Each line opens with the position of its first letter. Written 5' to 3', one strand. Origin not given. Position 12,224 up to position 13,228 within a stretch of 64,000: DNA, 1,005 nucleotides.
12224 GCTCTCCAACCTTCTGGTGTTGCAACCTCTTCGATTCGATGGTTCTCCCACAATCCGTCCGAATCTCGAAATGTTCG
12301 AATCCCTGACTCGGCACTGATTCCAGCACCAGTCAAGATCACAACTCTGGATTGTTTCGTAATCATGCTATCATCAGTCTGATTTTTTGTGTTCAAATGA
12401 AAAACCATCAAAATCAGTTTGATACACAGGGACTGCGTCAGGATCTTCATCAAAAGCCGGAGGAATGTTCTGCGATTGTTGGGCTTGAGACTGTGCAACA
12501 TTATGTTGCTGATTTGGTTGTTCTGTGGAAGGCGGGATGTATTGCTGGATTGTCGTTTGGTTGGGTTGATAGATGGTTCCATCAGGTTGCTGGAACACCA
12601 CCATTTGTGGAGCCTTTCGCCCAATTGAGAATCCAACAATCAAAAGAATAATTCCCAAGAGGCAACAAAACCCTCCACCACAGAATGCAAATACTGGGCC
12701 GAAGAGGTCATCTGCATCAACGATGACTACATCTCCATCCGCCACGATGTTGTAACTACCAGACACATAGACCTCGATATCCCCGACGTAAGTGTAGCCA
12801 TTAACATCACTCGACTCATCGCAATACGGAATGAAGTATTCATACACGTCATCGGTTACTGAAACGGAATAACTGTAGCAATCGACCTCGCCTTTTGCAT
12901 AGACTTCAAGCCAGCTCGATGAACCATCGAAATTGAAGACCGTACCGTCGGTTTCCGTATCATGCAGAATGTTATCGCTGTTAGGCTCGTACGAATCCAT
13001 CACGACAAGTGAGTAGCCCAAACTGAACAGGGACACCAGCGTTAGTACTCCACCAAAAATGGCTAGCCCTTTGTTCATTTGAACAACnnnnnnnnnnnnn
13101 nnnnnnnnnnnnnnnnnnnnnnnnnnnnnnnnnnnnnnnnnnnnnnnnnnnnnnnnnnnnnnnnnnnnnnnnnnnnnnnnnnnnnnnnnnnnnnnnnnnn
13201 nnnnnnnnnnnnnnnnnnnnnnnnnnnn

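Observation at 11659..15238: Four-gene co-directional cluster: double zinc-ribbon protein - MreB/Ta0583-like actin - bitopic membrane protein - Sir2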

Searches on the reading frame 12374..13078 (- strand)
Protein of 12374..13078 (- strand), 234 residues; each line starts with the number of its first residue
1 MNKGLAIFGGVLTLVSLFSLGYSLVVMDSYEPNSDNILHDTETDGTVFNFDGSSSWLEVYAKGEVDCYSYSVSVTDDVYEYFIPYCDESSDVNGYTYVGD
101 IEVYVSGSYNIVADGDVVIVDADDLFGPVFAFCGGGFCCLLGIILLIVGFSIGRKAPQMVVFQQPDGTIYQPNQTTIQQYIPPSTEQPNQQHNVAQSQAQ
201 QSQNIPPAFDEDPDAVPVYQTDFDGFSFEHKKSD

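Call 3: search_protein_families(library=pfam, proteins=[window:12374-13078:-], max_evalue=0.01)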
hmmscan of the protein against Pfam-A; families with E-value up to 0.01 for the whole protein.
window:12374-13078:- (234 aa): 0 families

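Call 8: find_homologous_proteins(query=window:12374-13078:-, max_evalue=0.001)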
Query window:12374-13078:- (234 aa): 91 proteins with E <= 0.001 among 395 candidates.
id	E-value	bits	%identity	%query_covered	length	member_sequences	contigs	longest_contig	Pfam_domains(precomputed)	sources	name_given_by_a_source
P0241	1.3e-152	524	99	100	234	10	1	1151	-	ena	-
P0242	2.7e-130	451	84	100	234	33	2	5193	-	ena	-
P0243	1.0e-127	443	81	100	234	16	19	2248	-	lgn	-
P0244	2.5e-127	441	82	100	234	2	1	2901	-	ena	-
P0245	3.6e-125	434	81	100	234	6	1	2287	-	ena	-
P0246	6.7e-122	423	78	100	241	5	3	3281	-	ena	-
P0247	6.7e-118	410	77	100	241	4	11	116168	-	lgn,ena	-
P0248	1.6e-116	406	74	100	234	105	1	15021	-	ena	-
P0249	5.5e-115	401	73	100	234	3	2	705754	-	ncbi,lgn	-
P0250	5.2e-113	394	71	100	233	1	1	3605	-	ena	-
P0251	9.8e-112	390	72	100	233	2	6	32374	-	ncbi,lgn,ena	-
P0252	1.8e-111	389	72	100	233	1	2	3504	-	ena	-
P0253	4.5e-111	388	72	100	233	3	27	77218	-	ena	-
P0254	1.6e-110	386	72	100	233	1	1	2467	-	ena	-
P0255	2.2e-110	386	71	100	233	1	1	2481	-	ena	-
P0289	6.8e-73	263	52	99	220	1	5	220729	-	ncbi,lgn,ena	ncbi:MAG: hypothetical protein ACPHX9_00110 [Candidatus Poseidoniaceae archaeon]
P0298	6.1e-70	253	51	100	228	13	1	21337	-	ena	-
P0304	1.3e-65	239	50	100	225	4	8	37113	-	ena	-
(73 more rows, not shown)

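Call 21: search_protein_families(library=ncbifam, proteins=[window:12374-13078:-], max_evalue=0.01)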
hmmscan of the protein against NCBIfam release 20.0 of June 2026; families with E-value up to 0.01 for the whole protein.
window:12374-13078:- (234 aa): 0 families

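Call 54: find_encoding_contigs(protein=P0289, flank=4000, max_places=2)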
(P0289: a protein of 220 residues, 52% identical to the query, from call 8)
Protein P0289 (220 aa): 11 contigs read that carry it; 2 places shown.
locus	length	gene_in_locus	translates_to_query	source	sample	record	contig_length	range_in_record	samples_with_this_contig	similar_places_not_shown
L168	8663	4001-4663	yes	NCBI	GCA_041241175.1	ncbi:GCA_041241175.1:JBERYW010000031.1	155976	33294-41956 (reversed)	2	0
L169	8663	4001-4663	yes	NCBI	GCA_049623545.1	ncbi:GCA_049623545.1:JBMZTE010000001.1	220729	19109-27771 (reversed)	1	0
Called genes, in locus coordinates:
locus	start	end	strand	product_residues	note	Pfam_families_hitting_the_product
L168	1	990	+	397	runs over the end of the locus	PF00108:Thiolase_N, PF00109:ketoacyl-synt (weak), PF22691:Thiolase_C_1, PF02803:Thiolase_C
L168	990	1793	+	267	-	-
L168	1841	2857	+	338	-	-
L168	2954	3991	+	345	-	PF06723:MreB_Mbl, PF25229:Salactin, PF00022:Actin (faint), PF25216:Volactin (weak)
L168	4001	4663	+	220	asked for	-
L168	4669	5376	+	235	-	PF02146:SIR2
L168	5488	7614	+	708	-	PF05787:PhoX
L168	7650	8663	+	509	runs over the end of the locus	PF02696:SelO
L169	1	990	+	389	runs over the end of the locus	PF00108:Thiolase_N, PF00109:ketoacyl-synt (weak), PF22691:Thiolase_C_1, PF02803:Thiolase_C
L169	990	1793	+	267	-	-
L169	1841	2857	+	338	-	-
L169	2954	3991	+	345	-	PF06723:MreB_Mbl, PF25229:Salactin, PF00022:Actin (faint), PF25216:Volactin (weak)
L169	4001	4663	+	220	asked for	-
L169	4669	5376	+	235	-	PF02146:SIR2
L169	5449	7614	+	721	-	PF05787:PhoX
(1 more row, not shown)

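Call 55: find_encoding_contigs(protein=P0298, flank=4000, max_places=2)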
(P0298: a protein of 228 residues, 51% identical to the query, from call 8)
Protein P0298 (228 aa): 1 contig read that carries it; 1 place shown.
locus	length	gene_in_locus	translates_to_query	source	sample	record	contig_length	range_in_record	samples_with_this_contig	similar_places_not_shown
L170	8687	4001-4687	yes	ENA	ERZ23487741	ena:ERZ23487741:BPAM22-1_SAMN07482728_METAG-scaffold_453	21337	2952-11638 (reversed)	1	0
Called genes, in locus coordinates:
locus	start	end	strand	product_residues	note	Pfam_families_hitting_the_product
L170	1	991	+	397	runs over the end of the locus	PF00108:Thiolase_N, PF00109:ketoacyl-synt (weak), PF22691:Thiolase_C_1, PF02803:Thiolase_C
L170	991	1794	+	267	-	-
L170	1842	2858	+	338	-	-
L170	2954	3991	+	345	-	PF06723:MreB_Mbl, PF25229:Salactin, PF00022:Actin (faint), PF25216:Volactin (weak)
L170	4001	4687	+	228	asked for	-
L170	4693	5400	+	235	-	PF02146:SIR2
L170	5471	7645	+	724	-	-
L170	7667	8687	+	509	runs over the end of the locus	PF02696:SelO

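Call 56: find_encoding_contigs(protein=P0304, flank=4000, max_places=2)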
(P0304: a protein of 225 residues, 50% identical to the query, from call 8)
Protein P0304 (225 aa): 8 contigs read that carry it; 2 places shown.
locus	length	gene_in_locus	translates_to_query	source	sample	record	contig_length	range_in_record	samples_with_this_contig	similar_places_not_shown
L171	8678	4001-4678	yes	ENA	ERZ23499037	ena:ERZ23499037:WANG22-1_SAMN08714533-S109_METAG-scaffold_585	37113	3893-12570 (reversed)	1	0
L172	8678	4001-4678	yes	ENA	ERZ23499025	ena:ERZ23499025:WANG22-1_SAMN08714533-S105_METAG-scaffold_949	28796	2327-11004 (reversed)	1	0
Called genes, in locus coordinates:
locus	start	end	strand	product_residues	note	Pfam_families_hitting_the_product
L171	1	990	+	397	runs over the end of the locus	PF00108:Thiolase_N, PF00109:ketoacyl-synt (weak), PF22691:Thiolase_C_1, PF02803:Thiolase_C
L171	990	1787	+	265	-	-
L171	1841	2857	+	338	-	PF12760:Zn_ribbon_IS1595 (faint)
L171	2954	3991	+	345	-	PF06723:MreB_Mbl, PF25229:Salactin, PF00022:Actin (faint), PF25216:Volactin (weak)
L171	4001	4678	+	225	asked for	-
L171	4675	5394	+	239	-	PF02146:SIR2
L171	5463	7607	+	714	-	PF05787:PhoX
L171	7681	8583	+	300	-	PF13699:eCIS_core (faint)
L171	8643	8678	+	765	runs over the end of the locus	PF00004:AAA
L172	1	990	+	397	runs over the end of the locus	PF00108:Thiolase_N, PF00109:ketoacyl-synt (weak), PF22691:Thiolase_C_1, PF02803:Thiolase_C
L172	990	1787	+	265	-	-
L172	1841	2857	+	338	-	PF12760:Zn_ribbon_IS1595 (faint)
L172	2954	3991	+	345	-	PF06723:MreB_Mbl, PF25229:Salactin, PF00022:Actin (faint), PF25216:Volactin (weak)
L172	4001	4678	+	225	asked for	-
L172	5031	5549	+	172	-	PF02146:SIR2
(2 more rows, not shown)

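Call 81: predict_structure(alignment_id=A5)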
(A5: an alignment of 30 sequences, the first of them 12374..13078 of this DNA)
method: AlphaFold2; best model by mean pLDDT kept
length: 234 residues; sequences in the alignment: 30
mean_pLDDT: 69.5   pTM: 0.52
mean pLDDT of the five models: 69.5, 69.0, 68.9, 68.0, 65.4
residues with pLDDT >= 90: 58; 70-90: 86; 50-70: 18; < 50: 72
segments of 3 or more residues with pLDDT < 50: 157-159, 169-234
pLDDT, mean of each block of 10 residues (from residue 1): 81 93 90 90 91 84 84 74 80 86 84 90 87 91 89 57 50 42 34 27 30 35 41 41
secondary structure, 60 per line:
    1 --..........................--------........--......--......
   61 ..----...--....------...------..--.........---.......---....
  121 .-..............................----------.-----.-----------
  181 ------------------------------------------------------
elements in order: H3-28 E37-40 H41-44 E47-52 E55-62 E72-75 E82-84 E95-103 E107-113 E117-121 H123-152

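Call 83: search_protein_families(library=padloc, proteins=[window:12374-13078:-], max_evalue=0.01)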
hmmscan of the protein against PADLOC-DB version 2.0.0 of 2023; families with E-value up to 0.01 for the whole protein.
window:12374-13078:- (234 aa): 0 families
